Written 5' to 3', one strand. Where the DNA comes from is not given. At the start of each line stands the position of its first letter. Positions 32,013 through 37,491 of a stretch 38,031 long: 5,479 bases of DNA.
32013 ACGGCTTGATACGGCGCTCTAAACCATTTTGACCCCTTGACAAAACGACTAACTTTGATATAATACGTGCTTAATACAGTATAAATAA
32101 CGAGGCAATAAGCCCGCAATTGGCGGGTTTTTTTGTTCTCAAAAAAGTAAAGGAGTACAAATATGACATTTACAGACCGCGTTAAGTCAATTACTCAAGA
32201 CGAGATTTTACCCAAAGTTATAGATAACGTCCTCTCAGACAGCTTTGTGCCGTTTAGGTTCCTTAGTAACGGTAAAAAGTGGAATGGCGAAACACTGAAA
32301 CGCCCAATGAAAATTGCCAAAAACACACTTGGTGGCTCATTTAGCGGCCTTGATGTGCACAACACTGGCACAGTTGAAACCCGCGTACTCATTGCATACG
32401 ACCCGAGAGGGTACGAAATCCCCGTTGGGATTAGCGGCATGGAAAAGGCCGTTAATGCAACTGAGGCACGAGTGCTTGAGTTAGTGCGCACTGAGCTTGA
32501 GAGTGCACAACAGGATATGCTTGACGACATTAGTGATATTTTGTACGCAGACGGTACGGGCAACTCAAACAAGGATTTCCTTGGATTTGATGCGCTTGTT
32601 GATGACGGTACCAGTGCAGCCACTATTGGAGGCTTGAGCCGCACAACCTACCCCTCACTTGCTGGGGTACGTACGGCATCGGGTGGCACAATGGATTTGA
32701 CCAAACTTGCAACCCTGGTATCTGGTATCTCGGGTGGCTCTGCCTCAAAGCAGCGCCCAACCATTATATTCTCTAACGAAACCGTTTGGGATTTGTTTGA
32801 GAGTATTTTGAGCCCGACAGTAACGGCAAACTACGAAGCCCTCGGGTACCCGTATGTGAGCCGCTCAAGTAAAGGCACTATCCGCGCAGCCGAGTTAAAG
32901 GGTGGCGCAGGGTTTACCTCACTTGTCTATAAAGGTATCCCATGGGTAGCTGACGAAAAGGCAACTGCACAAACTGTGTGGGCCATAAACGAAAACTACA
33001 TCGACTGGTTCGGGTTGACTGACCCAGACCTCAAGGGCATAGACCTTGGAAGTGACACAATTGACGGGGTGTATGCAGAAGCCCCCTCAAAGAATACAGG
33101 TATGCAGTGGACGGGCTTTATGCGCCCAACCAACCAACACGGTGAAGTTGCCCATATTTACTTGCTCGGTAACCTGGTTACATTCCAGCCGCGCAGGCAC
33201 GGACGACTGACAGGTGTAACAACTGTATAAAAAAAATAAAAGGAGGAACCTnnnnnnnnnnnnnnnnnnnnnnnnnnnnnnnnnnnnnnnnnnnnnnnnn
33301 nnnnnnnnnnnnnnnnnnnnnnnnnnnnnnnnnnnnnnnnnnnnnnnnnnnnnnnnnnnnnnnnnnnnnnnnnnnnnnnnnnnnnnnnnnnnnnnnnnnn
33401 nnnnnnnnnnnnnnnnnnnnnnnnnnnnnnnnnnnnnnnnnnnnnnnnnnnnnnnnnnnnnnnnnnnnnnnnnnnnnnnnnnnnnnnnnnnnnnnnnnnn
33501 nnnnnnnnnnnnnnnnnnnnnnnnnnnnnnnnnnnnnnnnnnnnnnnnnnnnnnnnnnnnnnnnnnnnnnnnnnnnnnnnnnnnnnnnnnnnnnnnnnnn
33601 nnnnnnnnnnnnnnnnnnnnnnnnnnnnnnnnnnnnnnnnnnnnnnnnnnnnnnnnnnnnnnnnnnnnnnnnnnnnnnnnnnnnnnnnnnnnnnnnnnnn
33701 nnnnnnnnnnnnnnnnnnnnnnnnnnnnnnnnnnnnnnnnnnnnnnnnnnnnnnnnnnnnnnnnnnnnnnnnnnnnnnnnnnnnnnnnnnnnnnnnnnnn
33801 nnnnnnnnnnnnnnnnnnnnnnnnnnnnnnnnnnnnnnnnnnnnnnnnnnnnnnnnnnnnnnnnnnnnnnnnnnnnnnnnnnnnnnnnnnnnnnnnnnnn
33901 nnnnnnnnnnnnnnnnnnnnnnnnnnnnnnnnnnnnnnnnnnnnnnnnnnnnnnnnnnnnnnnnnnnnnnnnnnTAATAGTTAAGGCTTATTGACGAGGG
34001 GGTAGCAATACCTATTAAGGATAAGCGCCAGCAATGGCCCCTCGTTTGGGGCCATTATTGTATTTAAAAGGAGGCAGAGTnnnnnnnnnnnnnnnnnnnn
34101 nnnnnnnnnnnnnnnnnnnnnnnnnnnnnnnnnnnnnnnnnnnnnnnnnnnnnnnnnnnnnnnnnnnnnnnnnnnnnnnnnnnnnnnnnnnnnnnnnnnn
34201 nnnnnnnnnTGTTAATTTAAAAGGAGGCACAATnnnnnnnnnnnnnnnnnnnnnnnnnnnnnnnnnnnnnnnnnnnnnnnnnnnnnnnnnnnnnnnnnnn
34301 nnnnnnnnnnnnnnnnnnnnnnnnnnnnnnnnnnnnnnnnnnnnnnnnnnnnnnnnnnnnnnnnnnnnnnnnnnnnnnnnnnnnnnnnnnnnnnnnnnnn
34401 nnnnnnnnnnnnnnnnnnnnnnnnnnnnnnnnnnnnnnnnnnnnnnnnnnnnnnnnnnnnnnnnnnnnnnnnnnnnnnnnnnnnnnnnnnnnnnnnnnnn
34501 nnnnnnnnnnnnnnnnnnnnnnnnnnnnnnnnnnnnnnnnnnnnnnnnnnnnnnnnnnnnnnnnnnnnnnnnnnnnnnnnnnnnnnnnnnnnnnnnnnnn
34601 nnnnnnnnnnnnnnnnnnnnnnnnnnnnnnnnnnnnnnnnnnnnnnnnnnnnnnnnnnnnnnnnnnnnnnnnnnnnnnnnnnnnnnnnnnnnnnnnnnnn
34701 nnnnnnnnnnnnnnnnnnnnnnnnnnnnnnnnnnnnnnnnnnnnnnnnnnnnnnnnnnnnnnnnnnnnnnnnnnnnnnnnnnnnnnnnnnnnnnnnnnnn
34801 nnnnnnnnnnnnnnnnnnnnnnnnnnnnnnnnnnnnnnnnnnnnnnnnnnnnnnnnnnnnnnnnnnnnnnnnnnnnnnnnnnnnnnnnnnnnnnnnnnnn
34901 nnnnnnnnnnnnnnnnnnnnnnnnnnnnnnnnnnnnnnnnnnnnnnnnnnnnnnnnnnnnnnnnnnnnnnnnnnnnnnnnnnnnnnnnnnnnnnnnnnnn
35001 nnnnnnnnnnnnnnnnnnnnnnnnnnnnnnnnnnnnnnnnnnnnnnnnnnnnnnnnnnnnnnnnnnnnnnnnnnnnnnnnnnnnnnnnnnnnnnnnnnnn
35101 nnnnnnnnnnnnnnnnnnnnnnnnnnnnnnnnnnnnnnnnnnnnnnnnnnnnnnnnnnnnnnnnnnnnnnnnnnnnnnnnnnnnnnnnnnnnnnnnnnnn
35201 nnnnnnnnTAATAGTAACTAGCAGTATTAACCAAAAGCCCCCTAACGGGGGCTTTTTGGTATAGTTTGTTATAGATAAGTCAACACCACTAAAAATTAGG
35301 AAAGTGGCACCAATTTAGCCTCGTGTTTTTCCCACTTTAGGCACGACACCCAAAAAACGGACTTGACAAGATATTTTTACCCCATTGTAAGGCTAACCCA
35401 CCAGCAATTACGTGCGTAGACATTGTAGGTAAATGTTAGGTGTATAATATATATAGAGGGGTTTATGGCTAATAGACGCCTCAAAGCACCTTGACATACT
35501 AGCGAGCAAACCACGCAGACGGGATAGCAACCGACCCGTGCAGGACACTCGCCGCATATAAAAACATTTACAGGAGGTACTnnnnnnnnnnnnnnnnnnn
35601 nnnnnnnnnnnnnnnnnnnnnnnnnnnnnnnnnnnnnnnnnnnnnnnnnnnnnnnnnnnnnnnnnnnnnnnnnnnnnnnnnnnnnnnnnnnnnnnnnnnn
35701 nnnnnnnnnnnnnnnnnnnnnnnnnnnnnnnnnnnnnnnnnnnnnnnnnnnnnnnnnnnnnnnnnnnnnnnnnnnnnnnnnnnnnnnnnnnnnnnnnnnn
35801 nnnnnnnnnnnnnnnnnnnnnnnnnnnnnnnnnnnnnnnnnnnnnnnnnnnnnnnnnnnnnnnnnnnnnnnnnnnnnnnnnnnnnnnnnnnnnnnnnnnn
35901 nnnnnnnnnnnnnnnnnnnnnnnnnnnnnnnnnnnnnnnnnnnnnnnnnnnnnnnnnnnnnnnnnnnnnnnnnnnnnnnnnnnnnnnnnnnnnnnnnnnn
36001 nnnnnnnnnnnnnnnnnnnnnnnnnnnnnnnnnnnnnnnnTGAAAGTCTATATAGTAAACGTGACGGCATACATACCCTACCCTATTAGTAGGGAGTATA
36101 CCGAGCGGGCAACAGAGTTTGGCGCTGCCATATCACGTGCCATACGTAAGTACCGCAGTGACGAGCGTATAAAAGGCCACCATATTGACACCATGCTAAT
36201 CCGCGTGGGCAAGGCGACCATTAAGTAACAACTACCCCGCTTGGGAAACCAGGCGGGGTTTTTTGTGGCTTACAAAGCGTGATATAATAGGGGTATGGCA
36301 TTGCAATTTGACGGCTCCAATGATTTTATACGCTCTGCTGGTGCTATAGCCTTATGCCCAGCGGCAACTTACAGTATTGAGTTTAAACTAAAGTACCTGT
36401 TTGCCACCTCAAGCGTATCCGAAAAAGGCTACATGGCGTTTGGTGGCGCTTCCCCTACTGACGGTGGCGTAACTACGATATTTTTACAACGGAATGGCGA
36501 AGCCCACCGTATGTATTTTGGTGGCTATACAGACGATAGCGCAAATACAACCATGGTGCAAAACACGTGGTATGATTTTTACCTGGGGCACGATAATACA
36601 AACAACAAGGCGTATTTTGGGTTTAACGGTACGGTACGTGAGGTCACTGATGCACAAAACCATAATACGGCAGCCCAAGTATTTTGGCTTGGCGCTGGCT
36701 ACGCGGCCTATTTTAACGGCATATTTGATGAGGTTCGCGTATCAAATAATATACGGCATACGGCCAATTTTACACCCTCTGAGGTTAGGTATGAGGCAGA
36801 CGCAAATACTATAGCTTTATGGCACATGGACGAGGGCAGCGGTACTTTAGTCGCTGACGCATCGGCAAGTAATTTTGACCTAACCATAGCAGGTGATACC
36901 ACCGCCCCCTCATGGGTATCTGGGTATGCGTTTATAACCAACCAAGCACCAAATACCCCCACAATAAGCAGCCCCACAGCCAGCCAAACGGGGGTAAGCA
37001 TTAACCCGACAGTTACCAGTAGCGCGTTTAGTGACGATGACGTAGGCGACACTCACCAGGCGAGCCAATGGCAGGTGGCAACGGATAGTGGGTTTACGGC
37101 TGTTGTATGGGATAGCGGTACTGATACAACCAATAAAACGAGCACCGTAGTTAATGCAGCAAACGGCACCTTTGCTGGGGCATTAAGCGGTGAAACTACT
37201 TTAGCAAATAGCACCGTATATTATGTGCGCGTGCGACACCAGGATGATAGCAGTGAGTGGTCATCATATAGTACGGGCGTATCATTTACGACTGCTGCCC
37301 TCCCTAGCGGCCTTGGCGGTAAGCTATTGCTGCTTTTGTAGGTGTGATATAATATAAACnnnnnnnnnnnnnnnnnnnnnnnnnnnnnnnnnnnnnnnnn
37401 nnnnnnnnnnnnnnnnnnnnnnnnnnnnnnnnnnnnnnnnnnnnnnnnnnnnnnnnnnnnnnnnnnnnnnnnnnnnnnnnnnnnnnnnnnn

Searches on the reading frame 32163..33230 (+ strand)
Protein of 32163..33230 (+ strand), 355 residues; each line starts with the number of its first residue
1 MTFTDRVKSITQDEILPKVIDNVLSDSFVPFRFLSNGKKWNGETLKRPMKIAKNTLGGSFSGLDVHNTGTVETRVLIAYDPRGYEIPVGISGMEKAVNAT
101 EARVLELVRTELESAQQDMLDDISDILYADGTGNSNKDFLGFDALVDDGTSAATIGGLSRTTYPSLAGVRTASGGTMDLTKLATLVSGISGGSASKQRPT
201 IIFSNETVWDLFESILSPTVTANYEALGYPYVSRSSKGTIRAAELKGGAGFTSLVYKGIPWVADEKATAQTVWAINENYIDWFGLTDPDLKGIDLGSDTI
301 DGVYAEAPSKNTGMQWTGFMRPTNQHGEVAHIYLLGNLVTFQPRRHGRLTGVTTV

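Call 10: search_protein_families(library=phrogs, proteins=[window:32163-33230:+], max_evalue=0.001)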
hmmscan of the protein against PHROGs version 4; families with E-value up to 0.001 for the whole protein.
window:32163-33230:+ (355 aa): 2 families
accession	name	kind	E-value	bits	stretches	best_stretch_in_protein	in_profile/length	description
phrog_9953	-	head and packaging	3.3e-46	159.2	1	12-351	17-328/329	major head protein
phrog_14242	-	head and packaging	0.00091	19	0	133-286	211-343/396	major head protein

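Call 81: search_dna_similar(query=window:32163-33230:+, collection=phages, mode=protein, max_evalue=1e-8, max_rows=30)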
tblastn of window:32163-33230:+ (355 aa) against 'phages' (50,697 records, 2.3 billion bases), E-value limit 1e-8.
Records with a match: 6; places in all: 6; records where one place covers at least 80% of the query: 3.
Best place of each record, by identity: <60% 6.
By first word of the organism name: Myxococcus 3; Caudoviricetes 1; TM7 1; Stenotrophomonas 1.
By host as written in the record: Myxococcus xanthus strain DK883 2; - 1; candidate division TM7 DolZOral124_TM7_55_12 1; Myxococcus xanthus 1; Stenotrophomonas maltophilia 1207 1.
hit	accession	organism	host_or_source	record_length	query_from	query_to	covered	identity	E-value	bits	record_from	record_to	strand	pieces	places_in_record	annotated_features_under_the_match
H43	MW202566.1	Caudoviricetes sp.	Manatee Spring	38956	1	355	100%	38.9%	7e-78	265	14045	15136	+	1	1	hypothetical protein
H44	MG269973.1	TM7 phage DolZOral124_53_65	candidate division TM7 ...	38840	1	355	100%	36.2%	8e-67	233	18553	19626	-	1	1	homeodomain-like protein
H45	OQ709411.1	Myxococcus phage Mx9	Myxococcus xanthus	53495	18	351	94%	23.4%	5e-11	70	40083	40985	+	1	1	putative major capsid protein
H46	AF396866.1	Myxococcus phage Mx8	Myxococcus xanthus strain DK883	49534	19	256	67%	25.8%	4e-11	70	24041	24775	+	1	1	major virion structural protein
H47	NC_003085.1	Myxococcus phage Mx8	Myxococcus xanthus strain DK883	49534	19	256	67%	25.8%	4e-11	70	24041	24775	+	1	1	major head protein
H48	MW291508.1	Stenotrophomonas phage BUCT555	Stenotrophomonas maltophilia 1207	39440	18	232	61%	26.1%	3e-11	71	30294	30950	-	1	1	major capsid protein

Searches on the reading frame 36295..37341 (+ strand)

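Call 10: search_protein_families(library=phrogs, proteins=[window:36295-37341:+], max_evalue=0.001)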
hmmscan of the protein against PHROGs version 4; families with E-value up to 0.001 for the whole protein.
window:36295-37341:+ (348 aa): 2 families
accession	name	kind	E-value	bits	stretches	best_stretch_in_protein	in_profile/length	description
phrog_701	-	head and packaging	1.4e-09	35.3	1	59-187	4114-4243/6136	virion structural protein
phrog_18802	-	head and packaging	5.8e-08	30.7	1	71-189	908-1028/3007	virion structural protein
